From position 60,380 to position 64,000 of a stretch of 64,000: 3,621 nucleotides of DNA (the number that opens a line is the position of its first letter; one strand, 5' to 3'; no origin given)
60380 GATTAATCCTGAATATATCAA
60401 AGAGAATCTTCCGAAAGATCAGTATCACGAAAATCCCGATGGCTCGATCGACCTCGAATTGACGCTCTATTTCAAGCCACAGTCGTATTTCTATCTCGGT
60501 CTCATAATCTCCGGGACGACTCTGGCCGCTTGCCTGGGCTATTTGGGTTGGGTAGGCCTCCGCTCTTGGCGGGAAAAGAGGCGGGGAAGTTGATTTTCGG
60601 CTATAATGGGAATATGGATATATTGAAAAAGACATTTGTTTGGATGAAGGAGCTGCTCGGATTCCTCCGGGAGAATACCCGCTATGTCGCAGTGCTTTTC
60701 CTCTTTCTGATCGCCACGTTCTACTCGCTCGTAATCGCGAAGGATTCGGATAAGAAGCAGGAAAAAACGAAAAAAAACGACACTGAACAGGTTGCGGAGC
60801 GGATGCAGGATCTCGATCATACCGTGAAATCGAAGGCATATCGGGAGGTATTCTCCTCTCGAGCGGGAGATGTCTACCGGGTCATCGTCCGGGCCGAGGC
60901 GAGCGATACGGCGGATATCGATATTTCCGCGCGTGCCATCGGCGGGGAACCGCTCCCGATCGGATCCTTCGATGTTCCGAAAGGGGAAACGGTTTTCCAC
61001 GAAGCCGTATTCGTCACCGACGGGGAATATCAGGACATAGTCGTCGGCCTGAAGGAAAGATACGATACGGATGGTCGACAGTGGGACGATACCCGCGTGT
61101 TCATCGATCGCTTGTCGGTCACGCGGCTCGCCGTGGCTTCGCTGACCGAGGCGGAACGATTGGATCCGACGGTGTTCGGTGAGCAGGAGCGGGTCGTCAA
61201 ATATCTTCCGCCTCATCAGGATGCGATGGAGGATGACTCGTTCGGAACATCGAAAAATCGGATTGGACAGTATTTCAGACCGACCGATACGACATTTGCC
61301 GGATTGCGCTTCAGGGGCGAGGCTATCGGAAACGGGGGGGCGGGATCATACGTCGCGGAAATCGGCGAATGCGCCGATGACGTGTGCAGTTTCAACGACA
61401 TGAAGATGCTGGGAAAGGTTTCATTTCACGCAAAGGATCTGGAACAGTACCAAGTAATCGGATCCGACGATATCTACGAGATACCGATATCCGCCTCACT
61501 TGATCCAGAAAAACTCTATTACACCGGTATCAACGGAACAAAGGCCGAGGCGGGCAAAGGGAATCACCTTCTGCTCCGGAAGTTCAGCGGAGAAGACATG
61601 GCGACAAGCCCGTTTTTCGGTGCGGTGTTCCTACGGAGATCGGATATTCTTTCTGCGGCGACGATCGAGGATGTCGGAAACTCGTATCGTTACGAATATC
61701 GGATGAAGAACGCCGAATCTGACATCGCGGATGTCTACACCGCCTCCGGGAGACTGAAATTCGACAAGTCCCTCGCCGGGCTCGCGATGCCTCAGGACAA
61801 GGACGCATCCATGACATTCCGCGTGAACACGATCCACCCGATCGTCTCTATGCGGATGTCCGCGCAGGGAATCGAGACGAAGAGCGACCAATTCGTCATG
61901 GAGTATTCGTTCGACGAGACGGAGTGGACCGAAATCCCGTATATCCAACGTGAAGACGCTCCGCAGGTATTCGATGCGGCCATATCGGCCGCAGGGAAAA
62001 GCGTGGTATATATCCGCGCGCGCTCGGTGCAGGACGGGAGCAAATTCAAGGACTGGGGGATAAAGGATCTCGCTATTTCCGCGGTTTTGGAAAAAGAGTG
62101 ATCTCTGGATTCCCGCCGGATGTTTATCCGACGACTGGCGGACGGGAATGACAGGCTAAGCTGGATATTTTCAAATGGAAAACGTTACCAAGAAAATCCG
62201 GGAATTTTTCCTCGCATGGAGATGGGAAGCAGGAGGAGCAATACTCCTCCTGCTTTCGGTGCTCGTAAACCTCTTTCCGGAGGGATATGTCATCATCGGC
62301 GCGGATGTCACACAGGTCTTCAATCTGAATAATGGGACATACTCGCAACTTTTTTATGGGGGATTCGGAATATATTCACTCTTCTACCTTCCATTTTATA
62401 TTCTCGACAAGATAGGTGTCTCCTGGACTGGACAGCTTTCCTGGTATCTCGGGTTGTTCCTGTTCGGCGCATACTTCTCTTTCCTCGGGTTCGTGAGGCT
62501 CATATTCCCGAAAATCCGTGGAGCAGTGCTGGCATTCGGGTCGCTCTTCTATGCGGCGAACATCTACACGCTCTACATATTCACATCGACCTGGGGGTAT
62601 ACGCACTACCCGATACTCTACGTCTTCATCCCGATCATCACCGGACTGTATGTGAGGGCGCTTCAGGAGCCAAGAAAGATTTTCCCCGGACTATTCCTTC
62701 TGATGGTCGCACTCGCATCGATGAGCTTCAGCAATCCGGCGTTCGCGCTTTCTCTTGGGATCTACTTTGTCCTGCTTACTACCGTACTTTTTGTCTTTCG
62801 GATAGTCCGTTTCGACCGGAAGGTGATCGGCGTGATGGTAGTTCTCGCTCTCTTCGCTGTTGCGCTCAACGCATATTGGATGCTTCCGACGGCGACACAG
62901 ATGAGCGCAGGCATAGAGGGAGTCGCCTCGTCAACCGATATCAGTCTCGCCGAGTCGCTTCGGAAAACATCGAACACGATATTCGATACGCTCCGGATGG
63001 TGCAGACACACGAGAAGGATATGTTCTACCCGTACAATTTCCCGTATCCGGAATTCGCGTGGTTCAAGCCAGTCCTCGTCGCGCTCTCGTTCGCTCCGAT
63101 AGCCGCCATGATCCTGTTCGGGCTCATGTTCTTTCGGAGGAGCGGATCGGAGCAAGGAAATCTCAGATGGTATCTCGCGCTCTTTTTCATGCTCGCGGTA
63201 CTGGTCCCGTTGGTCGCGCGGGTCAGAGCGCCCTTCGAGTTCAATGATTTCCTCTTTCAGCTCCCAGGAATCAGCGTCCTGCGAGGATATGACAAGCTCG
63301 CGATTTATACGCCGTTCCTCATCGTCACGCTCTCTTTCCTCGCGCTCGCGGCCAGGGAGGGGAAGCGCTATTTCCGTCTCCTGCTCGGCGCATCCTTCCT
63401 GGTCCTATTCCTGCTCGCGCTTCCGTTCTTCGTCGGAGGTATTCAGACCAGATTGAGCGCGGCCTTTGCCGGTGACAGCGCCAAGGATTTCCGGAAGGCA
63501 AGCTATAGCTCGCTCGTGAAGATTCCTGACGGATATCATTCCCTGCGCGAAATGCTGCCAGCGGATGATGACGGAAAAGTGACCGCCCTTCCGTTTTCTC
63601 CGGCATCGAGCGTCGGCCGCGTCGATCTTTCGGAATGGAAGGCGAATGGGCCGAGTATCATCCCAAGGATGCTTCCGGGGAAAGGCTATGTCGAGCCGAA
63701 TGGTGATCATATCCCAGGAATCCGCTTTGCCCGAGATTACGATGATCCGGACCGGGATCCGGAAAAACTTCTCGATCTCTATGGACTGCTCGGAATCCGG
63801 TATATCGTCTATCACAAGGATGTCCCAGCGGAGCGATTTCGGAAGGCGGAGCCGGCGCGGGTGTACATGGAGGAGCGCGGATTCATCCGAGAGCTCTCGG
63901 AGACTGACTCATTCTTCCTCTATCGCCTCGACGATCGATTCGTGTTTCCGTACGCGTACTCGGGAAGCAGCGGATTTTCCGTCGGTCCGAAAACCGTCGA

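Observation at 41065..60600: ~19.5 kb compositionally atypical (low-GC) segment carrying lipase, Fic, YdcF and the GDP-sugar/GT cassette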

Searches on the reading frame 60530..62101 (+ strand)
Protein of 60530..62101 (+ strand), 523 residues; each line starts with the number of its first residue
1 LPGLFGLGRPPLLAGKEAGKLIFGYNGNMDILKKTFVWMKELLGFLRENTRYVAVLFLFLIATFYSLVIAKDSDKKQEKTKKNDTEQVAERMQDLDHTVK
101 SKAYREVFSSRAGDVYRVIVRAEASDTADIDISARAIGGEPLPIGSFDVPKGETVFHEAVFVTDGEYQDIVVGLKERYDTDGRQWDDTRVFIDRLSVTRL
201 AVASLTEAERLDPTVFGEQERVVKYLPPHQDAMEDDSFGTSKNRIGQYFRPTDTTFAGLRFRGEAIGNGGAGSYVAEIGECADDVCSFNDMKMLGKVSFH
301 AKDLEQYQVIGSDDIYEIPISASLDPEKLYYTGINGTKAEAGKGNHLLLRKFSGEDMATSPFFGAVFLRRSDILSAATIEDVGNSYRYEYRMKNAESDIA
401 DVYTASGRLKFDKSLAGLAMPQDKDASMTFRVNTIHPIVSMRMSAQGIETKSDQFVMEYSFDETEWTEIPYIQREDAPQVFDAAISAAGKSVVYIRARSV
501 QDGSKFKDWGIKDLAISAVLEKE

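Call 5: search_protein_families(library=pfam, proteins=[window:60530-62101:+])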
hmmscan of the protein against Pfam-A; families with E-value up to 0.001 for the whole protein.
window:60530-62101:+ (523 aa): 0 families

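Call 24: search_protein_families(library=pfam, proteins=[window:60611-62098:+], max_evalue=1)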
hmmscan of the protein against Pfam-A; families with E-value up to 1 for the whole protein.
window:60611-62098:+ (496 aa): 1 family
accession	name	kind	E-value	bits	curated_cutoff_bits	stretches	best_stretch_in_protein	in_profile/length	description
PF14163.11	SieB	-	0.05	13.6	26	1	15-71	24-81/147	Super-infection exclusion protein B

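Call 36: find_related_loci(query=window:60611-62098:+, collection=metagenome_contigs, flank=10000)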
Query window:60611-62098:+ (496 aa) in metagenome_contigs; peptide patterns used: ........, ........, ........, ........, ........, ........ (x = any residue, [..] = any of these).
43 stretches matched a pattern, but none encodes a relative of the query by tblastn (E <= 1e-3).
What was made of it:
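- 60611..62101 (+): 496-aa membrane-anchored protein of unknown function. First gene of the intermediate-GC right-hand pair. No close relative in JGI contigs (call 36).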

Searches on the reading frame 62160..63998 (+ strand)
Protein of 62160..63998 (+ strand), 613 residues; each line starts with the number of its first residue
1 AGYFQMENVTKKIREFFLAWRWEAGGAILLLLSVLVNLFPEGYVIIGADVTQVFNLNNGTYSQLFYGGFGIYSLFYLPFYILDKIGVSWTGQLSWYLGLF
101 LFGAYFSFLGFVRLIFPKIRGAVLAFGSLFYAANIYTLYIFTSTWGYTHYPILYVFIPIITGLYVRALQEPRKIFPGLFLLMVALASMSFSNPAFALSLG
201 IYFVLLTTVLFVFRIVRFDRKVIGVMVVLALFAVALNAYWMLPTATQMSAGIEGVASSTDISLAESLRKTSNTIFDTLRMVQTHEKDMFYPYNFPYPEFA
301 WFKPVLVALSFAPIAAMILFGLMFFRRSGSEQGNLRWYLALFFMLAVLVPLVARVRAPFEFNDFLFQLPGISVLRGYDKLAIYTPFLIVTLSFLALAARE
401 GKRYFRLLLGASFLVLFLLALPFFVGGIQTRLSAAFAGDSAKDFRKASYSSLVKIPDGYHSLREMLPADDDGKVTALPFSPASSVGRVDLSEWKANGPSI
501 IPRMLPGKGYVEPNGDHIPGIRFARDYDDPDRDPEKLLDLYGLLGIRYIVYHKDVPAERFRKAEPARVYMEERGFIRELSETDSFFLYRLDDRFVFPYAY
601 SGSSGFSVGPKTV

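Call 24: search_protein_families(library=pfam, proteins=[window:62160-63998:+], max_evalue=1)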
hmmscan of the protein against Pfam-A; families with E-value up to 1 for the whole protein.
window:62160-63998:+ (613 aa): 0 families

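Call 37: find_related_loci(query=window:62160-63998:+, collection=metagenome_contigs, flank=10000)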
Query window:62160-63998:+ (613 aa) in metagenome_contigs; peptide patterns used: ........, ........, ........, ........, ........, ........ (x = any residue, [..] = any of these).
112 stretches matched a pattern, but none encodes a relative of the query by tblastn (E <= 1e-3).
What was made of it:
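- The right-hand conserved flank was not reached inside the window, and no close relative of the two right-hand genes was found (calls 36, 37).
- Tried and rejected: Two JGI metagenome scans, with the 496-aa protein and with the terminal membrane ORF, found no relatives (calls 36, 37).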
